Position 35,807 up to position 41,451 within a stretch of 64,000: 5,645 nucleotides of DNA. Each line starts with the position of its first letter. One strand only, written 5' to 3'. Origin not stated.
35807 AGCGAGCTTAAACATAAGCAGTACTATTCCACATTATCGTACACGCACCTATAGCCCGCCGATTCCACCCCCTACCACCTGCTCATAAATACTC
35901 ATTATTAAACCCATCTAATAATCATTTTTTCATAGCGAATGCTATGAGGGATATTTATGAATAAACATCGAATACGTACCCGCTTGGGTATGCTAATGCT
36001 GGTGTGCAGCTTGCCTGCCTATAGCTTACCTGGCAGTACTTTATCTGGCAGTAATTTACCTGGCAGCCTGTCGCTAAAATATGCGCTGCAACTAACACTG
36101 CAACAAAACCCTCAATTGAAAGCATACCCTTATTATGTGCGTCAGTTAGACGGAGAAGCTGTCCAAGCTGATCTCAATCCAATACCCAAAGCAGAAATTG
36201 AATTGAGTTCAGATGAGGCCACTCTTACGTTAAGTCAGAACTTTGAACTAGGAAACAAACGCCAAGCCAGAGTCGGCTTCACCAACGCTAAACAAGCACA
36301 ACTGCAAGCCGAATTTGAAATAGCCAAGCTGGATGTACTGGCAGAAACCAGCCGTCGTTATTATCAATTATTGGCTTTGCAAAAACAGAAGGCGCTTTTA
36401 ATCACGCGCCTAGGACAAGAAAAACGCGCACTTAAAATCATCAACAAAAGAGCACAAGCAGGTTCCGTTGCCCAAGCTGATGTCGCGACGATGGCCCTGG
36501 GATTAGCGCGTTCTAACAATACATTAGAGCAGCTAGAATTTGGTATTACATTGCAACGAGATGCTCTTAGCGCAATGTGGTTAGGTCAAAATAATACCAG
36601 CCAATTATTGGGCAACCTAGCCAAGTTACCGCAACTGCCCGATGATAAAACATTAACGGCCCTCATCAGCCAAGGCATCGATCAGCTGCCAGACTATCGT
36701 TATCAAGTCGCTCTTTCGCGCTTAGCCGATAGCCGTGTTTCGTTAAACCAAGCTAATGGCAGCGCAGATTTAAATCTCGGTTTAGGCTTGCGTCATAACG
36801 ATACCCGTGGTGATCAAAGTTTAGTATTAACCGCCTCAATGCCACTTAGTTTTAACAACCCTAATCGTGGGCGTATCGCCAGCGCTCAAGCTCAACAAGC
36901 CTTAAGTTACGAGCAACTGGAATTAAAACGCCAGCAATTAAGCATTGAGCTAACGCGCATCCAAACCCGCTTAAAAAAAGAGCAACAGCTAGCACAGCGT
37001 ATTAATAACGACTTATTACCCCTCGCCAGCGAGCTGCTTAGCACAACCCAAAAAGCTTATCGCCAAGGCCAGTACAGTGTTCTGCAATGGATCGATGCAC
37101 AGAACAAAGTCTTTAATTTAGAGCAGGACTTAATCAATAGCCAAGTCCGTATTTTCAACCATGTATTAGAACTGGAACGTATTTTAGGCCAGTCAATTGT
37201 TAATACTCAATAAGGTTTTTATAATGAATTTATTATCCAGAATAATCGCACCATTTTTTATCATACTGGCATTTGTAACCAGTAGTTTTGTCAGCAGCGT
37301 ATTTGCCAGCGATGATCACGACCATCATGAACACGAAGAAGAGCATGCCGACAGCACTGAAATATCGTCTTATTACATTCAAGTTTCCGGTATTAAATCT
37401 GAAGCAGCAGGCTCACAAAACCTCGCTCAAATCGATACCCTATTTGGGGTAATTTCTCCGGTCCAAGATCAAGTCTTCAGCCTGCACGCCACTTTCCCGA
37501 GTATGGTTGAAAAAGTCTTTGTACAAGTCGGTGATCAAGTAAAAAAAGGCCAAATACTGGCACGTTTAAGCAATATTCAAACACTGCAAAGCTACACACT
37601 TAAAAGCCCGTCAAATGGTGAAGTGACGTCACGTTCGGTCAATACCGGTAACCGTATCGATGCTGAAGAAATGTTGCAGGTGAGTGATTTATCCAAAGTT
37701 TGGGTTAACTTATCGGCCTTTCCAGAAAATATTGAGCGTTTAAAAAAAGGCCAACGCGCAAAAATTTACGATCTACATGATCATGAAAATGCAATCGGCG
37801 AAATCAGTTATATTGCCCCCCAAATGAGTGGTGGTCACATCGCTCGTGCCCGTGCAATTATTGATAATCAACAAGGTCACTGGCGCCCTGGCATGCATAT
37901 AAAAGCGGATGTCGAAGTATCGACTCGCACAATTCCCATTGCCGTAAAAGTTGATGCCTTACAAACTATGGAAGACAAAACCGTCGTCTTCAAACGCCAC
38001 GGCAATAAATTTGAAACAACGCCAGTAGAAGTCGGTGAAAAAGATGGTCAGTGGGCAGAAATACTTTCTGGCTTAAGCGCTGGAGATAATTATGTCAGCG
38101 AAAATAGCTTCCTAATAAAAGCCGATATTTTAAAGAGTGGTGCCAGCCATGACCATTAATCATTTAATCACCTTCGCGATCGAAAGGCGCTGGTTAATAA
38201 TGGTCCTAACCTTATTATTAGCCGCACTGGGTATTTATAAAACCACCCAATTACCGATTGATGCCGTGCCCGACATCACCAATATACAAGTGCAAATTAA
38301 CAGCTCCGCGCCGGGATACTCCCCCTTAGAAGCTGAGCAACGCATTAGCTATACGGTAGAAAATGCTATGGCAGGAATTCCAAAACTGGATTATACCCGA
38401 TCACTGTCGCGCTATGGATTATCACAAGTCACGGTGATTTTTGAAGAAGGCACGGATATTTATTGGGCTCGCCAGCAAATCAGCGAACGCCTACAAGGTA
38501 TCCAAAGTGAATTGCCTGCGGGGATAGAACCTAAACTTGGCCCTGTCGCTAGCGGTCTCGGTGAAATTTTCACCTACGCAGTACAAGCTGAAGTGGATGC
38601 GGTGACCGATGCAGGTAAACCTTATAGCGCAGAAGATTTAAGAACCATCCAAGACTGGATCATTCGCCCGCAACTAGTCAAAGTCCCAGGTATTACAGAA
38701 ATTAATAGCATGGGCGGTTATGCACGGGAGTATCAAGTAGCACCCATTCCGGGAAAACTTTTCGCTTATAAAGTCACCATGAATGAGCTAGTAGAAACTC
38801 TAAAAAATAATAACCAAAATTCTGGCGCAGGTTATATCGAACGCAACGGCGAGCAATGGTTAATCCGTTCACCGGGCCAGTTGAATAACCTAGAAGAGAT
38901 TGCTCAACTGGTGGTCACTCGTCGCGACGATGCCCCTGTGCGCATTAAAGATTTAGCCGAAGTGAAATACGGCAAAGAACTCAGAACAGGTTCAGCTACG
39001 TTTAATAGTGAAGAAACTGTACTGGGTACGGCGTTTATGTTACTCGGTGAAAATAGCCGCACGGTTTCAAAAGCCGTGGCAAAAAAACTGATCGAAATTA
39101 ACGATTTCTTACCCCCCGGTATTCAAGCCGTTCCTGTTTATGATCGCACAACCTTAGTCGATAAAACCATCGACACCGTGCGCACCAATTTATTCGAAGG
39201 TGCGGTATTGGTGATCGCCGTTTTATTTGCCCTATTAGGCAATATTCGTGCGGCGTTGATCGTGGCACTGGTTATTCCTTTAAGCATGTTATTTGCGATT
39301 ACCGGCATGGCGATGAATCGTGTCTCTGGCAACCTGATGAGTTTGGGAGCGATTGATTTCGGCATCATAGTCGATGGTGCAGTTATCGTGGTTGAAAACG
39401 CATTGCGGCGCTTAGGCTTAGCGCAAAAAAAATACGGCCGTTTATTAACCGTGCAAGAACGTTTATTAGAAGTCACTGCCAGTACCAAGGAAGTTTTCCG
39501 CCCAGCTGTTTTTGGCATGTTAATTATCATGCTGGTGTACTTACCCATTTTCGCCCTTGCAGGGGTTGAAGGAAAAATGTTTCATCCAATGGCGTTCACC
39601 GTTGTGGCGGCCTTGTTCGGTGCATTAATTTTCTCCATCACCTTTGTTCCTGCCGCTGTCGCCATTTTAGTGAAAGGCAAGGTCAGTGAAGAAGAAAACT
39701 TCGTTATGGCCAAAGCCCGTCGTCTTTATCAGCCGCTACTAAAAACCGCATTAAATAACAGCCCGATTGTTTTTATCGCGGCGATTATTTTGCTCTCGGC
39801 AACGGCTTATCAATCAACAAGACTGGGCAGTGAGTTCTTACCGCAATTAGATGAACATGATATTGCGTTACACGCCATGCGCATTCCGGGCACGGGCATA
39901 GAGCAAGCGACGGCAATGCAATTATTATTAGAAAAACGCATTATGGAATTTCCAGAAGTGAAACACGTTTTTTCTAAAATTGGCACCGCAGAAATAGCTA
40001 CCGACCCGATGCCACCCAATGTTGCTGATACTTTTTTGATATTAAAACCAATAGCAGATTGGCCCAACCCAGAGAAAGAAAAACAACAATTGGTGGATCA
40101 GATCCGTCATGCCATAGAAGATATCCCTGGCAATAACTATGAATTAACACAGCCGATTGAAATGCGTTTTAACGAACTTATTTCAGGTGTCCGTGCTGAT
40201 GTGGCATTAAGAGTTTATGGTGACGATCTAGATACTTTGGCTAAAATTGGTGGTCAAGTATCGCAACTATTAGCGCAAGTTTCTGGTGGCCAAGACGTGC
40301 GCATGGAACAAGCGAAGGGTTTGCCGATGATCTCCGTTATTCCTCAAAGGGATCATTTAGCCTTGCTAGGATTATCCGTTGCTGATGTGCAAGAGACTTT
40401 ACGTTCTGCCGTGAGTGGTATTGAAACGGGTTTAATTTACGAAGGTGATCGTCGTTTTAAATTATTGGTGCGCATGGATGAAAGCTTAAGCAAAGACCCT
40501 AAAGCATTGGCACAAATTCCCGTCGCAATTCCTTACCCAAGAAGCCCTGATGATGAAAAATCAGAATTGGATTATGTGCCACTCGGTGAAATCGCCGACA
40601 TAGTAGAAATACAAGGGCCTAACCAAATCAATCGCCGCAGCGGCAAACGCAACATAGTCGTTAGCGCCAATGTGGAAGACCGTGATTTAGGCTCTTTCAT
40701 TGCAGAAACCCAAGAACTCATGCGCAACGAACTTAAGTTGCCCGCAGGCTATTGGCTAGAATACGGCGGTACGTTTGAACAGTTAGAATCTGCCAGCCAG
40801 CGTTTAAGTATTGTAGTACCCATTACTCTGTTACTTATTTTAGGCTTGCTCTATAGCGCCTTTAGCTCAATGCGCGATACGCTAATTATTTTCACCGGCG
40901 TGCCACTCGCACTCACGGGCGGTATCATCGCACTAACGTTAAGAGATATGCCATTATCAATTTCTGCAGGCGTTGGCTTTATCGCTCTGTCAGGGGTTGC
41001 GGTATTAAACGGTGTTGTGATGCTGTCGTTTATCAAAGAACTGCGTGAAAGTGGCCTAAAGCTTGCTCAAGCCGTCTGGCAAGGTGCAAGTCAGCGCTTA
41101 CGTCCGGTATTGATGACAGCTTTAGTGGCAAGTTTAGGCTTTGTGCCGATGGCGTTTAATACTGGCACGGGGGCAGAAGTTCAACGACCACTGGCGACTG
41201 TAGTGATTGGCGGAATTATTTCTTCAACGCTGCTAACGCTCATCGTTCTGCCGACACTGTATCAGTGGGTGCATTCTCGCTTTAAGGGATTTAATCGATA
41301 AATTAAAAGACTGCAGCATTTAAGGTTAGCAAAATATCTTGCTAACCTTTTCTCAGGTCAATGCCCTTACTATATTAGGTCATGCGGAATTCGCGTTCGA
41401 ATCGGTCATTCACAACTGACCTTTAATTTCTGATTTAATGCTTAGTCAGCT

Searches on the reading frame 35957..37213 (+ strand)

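Call 34: search_protein_families(library=pfam, proteins=[window:35957-37213:+], max_evalue=0.00001)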
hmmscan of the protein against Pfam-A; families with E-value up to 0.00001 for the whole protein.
window:35957-37213:+ (418 aa): 1 family
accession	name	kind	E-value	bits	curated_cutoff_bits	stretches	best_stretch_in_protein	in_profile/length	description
PF02321.23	OEP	-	7.4e-29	101.3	22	2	234-411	2-187/187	Outer membrane efflux protein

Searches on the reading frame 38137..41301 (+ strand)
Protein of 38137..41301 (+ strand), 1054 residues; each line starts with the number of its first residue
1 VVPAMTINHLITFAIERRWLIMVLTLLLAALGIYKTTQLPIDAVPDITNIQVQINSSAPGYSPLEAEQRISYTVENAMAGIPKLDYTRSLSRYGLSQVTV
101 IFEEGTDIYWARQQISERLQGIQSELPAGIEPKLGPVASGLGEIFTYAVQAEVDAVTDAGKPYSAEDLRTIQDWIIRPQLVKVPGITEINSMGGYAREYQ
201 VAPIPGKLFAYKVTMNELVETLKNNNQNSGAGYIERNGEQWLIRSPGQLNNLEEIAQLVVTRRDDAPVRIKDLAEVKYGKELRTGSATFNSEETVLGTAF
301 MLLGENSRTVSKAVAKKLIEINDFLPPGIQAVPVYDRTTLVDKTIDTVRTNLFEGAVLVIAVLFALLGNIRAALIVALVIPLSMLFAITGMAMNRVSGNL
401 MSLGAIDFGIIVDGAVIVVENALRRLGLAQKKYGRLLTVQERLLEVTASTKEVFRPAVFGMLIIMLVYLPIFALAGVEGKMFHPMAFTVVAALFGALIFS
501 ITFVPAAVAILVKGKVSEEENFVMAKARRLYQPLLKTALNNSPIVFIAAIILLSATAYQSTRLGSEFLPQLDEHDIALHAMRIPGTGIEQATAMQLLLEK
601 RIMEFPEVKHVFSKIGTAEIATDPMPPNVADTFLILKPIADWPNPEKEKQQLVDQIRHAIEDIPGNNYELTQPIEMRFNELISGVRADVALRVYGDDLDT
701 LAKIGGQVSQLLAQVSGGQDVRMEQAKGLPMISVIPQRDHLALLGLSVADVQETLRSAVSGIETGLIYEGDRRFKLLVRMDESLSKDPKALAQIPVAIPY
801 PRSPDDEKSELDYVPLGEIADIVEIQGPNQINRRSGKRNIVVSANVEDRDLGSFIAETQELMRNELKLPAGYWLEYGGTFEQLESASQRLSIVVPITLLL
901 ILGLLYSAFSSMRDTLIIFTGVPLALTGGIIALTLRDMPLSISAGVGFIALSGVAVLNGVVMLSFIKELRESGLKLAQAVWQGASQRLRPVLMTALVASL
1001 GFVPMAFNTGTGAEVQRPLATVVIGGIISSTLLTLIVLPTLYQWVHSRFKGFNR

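Call 34: search_protein_families(library=pfam, proteins=[window:38137-41301:+], max_evalue=0.00001)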
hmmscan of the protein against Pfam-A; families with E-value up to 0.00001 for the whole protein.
window:38137-41301:+ (1054 aa): 1 family
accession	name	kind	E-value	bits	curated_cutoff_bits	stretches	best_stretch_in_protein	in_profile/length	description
PF00873.25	ACR_tran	-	0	1031.4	28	1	11-1046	2-1021/1021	AcrB/AcrD/AcrF family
